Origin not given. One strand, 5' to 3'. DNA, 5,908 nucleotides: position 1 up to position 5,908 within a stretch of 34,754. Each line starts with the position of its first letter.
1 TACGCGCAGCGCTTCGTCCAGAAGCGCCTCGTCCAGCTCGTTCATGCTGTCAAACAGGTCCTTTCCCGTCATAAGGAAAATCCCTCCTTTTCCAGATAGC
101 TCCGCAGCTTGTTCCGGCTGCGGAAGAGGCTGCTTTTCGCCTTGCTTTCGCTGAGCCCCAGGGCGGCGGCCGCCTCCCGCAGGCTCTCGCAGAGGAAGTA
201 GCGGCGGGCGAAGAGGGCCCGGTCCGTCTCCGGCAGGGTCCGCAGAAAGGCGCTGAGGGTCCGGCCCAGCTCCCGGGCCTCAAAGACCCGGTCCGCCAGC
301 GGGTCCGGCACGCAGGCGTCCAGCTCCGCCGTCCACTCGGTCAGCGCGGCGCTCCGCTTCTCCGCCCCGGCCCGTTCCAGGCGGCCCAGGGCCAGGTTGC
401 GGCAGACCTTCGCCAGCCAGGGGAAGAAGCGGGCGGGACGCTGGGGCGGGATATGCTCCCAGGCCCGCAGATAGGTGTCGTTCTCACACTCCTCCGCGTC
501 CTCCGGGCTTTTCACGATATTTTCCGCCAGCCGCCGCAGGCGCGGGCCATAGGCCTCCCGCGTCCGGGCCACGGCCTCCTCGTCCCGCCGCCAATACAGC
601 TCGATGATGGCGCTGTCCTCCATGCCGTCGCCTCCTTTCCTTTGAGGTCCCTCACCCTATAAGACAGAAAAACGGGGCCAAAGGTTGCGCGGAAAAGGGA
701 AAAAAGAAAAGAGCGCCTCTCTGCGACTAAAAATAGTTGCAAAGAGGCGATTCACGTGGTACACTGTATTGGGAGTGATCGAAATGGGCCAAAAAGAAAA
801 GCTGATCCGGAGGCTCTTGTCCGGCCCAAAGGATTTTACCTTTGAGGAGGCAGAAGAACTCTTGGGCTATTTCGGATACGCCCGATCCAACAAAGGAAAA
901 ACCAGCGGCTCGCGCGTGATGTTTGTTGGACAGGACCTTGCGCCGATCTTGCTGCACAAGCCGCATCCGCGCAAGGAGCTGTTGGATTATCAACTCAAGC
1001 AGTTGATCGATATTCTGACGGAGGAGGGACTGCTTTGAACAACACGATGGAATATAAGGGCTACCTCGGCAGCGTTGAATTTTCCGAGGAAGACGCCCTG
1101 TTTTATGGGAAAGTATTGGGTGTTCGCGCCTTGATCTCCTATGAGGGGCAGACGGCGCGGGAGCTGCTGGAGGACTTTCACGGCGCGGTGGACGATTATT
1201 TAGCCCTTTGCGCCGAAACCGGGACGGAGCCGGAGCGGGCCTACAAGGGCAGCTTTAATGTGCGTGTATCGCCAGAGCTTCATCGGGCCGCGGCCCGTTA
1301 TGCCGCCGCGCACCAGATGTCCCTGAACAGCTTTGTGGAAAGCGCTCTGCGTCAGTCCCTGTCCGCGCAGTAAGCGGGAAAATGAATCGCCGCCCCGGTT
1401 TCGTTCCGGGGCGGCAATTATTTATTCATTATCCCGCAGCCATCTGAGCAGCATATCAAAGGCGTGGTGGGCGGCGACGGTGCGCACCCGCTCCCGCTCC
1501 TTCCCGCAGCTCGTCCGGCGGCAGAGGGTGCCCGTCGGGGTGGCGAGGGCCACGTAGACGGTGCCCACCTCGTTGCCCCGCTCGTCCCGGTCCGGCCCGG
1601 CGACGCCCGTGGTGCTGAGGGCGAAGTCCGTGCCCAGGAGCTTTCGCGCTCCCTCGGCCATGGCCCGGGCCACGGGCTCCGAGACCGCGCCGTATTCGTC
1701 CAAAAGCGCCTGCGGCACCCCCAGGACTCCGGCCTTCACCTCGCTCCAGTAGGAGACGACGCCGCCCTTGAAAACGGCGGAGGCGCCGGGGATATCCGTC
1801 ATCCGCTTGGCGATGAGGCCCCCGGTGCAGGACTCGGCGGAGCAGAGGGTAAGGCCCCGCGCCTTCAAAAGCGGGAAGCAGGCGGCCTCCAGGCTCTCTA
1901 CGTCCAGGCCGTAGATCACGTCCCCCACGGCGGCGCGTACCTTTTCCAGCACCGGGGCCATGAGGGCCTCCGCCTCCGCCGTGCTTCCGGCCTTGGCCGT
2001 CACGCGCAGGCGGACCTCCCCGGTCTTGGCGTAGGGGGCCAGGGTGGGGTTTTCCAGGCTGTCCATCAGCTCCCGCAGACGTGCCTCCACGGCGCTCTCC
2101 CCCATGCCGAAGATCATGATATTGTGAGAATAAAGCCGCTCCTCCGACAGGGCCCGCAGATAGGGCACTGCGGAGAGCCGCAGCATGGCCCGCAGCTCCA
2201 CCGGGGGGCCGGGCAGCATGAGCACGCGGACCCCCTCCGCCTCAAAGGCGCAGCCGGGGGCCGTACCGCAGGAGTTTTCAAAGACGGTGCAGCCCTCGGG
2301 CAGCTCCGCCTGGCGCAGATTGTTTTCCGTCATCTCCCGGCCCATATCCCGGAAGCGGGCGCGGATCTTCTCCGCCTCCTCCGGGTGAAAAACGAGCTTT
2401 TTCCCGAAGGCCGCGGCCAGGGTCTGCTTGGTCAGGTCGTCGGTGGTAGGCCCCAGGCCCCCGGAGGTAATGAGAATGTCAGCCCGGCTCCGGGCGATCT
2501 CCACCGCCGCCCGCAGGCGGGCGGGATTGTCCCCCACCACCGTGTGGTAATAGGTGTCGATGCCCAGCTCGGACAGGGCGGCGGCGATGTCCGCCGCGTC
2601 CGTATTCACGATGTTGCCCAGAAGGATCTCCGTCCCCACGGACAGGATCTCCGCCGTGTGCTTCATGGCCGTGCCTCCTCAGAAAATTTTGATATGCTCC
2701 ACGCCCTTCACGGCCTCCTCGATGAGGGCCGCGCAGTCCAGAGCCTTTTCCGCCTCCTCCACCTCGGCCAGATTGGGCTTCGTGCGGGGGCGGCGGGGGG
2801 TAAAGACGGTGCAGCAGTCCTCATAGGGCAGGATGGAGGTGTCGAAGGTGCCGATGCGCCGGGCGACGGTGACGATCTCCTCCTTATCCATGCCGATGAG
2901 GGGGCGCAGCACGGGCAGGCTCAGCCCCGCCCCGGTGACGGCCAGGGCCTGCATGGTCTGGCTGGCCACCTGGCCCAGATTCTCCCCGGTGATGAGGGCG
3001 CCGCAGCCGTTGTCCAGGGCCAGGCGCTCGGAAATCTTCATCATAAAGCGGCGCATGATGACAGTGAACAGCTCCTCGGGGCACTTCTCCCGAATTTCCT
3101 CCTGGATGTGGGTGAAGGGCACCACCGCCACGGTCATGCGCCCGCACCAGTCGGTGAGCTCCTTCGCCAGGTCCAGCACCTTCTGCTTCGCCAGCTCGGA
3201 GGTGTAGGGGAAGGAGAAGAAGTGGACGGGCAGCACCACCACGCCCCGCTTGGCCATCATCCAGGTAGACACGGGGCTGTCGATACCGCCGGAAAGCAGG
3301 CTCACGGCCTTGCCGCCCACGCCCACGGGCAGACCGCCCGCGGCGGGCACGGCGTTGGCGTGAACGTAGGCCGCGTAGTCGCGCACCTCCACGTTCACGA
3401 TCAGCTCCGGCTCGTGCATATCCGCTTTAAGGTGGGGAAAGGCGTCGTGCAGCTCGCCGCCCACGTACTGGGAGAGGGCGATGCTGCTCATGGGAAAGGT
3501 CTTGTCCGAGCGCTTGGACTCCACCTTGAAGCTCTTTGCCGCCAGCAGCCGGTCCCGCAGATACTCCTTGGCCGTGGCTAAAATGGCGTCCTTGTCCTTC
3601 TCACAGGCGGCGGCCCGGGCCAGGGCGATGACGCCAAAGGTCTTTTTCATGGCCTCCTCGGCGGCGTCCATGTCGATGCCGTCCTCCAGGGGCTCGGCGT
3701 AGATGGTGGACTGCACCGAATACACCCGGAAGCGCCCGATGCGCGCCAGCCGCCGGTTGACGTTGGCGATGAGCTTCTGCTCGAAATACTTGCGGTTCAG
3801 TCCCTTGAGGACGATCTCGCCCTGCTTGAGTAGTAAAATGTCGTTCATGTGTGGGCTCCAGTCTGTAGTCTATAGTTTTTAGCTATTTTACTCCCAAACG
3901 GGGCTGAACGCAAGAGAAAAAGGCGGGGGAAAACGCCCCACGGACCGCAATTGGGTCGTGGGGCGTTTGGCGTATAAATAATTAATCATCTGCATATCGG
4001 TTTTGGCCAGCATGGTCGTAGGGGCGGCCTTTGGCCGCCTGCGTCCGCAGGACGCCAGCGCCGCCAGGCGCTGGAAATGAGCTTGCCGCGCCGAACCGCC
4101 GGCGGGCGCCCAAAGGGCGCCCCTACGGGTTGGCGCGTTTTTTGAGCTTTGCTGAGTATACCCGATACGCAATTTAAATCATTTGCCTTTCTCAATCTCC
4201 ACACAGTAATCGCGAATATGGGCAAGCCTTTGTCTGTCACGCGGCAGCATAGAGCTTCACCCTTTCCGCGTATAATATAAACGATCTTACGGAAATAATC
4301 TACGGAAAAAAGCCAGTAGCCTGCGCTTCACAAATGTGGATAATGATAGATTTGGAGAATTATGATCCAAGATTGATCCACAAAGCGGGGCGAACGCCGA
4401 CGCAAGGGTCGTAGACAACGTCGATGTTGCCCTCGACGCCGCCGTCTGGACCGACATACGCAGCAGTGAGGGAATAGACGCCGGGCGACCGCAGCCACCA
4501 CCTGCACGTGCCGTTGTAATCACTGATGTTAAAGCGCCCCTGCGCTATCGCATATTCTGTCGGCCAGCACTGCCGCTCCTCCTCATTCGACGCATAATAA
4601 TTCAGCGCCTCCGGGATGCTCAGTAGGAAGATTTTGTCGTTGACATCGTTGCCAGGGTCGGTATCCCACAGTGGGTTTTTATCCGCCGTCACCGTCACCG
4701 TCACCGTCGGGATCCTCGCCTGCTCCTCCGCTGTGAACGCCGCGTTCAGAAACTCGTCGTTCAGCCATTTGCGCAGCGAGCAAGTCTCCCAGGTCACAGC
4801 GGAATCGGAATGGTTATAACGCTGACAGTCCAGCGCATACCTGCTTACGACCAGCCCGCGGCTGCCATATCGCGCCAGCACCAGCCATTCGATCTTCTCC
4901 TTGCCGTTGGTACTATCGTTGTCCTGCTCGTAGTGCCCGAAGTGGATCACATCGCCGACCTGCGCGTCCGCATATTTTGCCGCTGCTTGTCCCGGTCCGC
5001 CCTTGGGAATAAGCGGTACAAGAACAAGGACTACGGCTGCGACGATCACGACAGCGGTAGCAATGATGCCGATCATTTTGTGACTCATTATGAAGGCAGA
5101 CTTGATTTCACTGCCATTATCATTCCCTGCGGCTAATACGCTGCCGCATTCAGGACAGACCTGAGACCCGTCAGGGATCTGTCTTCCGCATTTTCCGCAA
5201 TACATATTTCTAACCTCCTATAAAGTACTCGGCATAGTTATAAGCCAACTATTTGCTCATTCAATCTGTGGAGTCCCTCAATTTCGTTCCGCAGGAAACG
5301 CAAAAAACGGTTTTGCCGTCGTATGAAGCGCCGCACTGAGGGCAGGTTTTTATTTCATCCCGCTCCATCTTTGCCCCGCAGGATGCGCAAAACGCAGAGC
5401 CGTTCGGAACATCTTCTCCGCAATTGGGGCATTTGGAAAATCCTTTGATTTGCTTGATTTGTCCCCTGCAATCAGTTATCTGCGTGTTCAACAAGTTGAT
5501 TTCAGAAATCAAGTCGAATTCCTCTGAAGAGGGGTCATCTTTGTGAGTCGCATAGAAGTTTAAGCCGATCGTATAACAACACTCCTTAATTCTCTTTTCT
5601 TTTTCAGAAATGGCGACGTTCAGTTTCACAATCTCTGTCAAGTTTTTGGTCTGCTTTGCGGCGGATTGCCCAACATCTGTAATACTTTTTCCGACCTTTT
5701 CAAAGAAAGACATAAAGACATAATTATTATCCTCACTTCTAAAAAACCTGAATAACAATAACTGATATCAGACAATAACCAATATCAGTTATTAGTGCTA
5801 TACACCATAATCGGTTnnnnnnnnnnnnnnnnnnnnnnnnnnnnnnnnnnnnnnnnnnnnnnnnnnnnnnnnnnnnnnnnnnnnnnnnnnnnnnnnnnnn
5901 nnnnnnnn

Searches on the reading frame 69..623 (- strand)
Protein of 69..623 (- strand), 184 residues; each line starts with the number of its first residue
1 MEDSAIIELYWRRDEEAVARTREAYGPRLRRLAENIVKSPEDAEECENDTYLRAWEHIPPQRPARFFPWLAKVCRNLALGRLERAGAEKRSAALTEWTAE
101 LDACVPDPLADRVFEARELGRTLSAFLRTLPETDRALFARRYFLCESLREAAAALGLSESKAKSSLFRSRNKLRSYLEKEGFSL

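Call 8: search_protein_families(library=pfam, proteins=[window:69-623:-], max_evalue=0.001)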
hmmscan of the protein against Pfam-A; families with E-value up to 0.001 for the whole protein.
window:69-623:- (184 aa): 3 families
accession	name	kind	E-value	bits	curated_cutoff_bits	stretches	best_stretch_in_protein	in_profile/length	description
PF04542.20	Sigma70_r2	-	1.7e-10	41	24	1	23-86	3-69/71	Sigma-70 region 2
PF08281.18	Sigma70_r4_2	-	4.4e-10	39.5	25.7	1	123-173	4-54/54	Sigma-70, region 4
PF04545.22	Sigma70_r4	-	2.6e-06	27.3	24.1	1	127-174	2-49/50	Sigma-70, region 4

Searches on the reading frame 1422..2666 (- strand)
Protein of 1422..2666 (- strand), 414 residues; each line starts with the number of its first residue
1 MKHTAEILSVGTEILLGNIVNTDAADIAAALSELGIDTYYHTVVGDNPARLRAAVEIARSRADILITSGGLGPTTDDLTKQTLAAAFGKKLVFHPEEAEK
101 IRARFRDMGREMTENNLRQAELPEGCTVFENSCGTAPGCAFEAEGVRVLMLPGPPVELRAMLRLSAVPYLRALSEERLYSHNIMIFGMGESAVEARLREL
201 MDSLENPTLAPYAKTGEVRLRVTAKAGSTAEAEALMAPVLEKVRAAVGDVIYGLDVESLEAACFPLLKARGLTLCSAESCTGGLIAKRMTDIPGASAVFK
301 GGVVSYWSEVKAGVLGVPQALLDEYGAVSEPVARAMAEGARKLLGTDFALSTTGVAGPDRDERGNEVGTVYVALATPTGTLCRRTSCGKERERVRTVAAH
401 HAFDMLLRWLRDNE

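Call 8: search_protein_families(library=pfam, proteins=[window:1422-2666:-], max_evalue=0.001)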
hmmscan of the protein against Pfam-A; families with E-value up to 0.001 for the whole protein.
window:1422-2666:- (414 aa): 3 families
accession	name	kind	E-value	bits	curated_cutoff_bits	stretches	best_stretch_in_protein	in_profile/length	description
PF02464.23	CinA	-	1.6e-54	184.2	23.5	1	257-409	2-154/155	Competence-damaged protein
PF00994.29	MoCF_biosynth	-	7.9e-36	123.3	26.6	1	6-171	1-143/144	Probable molybdopterin binding domain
PF18146.6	CinA_KH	-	1e-27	96.4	27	1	180-253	1-73/73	Damage-inducible protein CinA KH domain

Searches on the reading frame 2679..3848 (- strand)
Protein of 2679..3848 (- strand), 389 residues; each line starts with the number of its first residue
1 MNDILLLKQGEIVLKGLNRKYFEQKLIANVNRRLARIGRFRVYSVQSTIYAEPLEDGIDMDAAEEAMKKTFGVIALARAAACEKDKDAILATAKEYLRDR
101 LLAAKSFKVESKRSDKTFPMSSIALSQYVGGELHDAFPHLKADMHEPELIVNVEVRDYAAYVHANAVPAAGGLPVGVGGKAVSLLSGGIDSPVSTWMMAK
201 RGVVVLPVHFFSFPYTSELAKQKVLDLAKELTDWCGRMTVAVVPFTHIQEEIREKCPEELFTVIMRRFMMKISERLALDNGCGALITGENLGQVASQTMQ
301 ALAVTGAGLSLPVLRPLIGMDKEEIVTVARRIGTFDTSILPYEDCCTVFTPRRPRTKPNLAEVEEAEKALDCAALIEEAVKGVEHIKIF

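Call 8: search_protein_families(library=pfam, proteins=[window:2679-3848:-], max_evalue=0.001)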
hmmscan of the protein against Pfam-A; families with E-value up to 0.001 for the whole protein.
window:2679-3848:- (389 aa): 4 families
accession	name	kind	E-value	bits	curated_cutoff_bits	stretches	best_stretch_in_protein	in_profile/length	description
PF02568.20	ThiI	-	1e-66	224.8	20.5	1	176-370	1-195/197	Thiamine biosynthesis protein (ThiI)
PF22025.1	ThiI_fer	-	9.8e-17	61.6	25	1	5-75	2-70/72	ThiI ferredoxin-like domain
PF02926.22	THUMP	-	1.7e-13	51.2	20.6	1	84-162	2-81/84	THUMP domain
PF06508.19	QueC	-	2e-06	27.9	22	0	180-233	1-49/210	Queuosine biosynthesis protein QueC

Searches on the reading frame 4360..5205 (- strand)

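Call 8: search_protein_families(library=pfam, proteins=[window:4360-5205:-], max_evalue=0.001)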
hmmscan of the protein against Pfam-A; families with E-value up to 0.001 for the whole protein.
window:4360-5205:- (281 aa): 3 families
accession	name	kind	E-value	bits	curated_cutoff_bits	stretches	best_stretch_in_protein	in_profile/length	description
PF19789.6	DUF6273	-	4e-29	102.1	23.5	1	118-278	5-171/172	Domain of unknown function (DUF6273)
PF13240.11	Zn_Ribbon_1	-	2.2e-07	30.9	25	1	2-23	1-22/23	zinc-ribbon domain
PF12773.13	DZR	-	0.0004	20.9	27.3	1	3-24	1-22/45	Double zinc ribbon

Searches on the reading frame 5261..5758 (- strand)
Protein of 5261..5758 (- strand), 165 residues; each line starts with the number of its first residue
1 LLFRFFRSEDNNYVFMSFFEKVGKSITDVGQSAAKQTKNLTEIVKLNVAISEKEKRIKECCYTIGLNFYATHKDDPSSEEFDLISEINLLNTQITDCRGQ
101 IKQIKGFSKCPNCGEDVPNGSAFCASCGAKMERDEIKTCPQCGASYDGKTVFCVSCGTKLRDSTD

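Call 8: search_protein_families(library=pfam, proteins=[window:5261-5758:-], max_evalue=0.001)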
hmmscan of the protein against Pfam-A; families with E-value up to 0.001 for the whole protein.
window:5261-5758:- (165 aa): 12 families
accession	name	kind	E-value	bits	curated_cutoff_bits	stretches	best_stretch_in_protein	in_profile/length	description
PF13240.11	Zn_Ribbon_1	-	3.4e-12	46.2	25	2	109-130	1-22/23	zinc-ribbon domain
PF12773.13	DZR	-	4.1e-11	43.3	27.3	1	110-157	1-45/45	Double zinc ribbon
PF13248.11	Zn_ribbon_3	-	5.3e-08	32.5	27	1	109-131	4-26/26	zinc-ribbon domain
PF24460.1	DUF7575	-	1e-07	31.6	28.5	0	135-160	2-27/28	Domain of unknown function (DUF7575)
PF17032.10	Zn_ribbon_15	-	1.9e-05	25.8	28.9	0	124-157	40-73/73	zinc-ribbon family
PF08271.17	Zn_Ribbon_TF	-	2.1e-05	24.4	29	1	109-136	2-34/43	TFIIB zinc-binding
PF18912.6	DZR_2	-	2.5e-05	24.4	27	1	109-156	9-55/56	Double zinc ribbon domain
PF23455.1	DUF7129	-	0.00011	22.3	30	0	124-144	14-35/45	Domain of unknown function (DUF7129)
PF01155.25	HypA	-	0.00022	21.7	28.9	0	24-116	8-95/112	Hydrogenase/urease nickel incorporation, metallochaperone, hypA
PF24463.1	DUF7577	-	0.00025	21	28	0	110-130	5-25/27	Domain of unknown function (DUF7577)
PF07282.18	Cas12f1-like_TNB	-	0.00041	20.9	26.3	0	109-134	30-53/60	Cas12f1-like, TNB domain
PF05810.19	NinF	-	0.00066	20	27.5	1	124-143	2-21/25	NinF protein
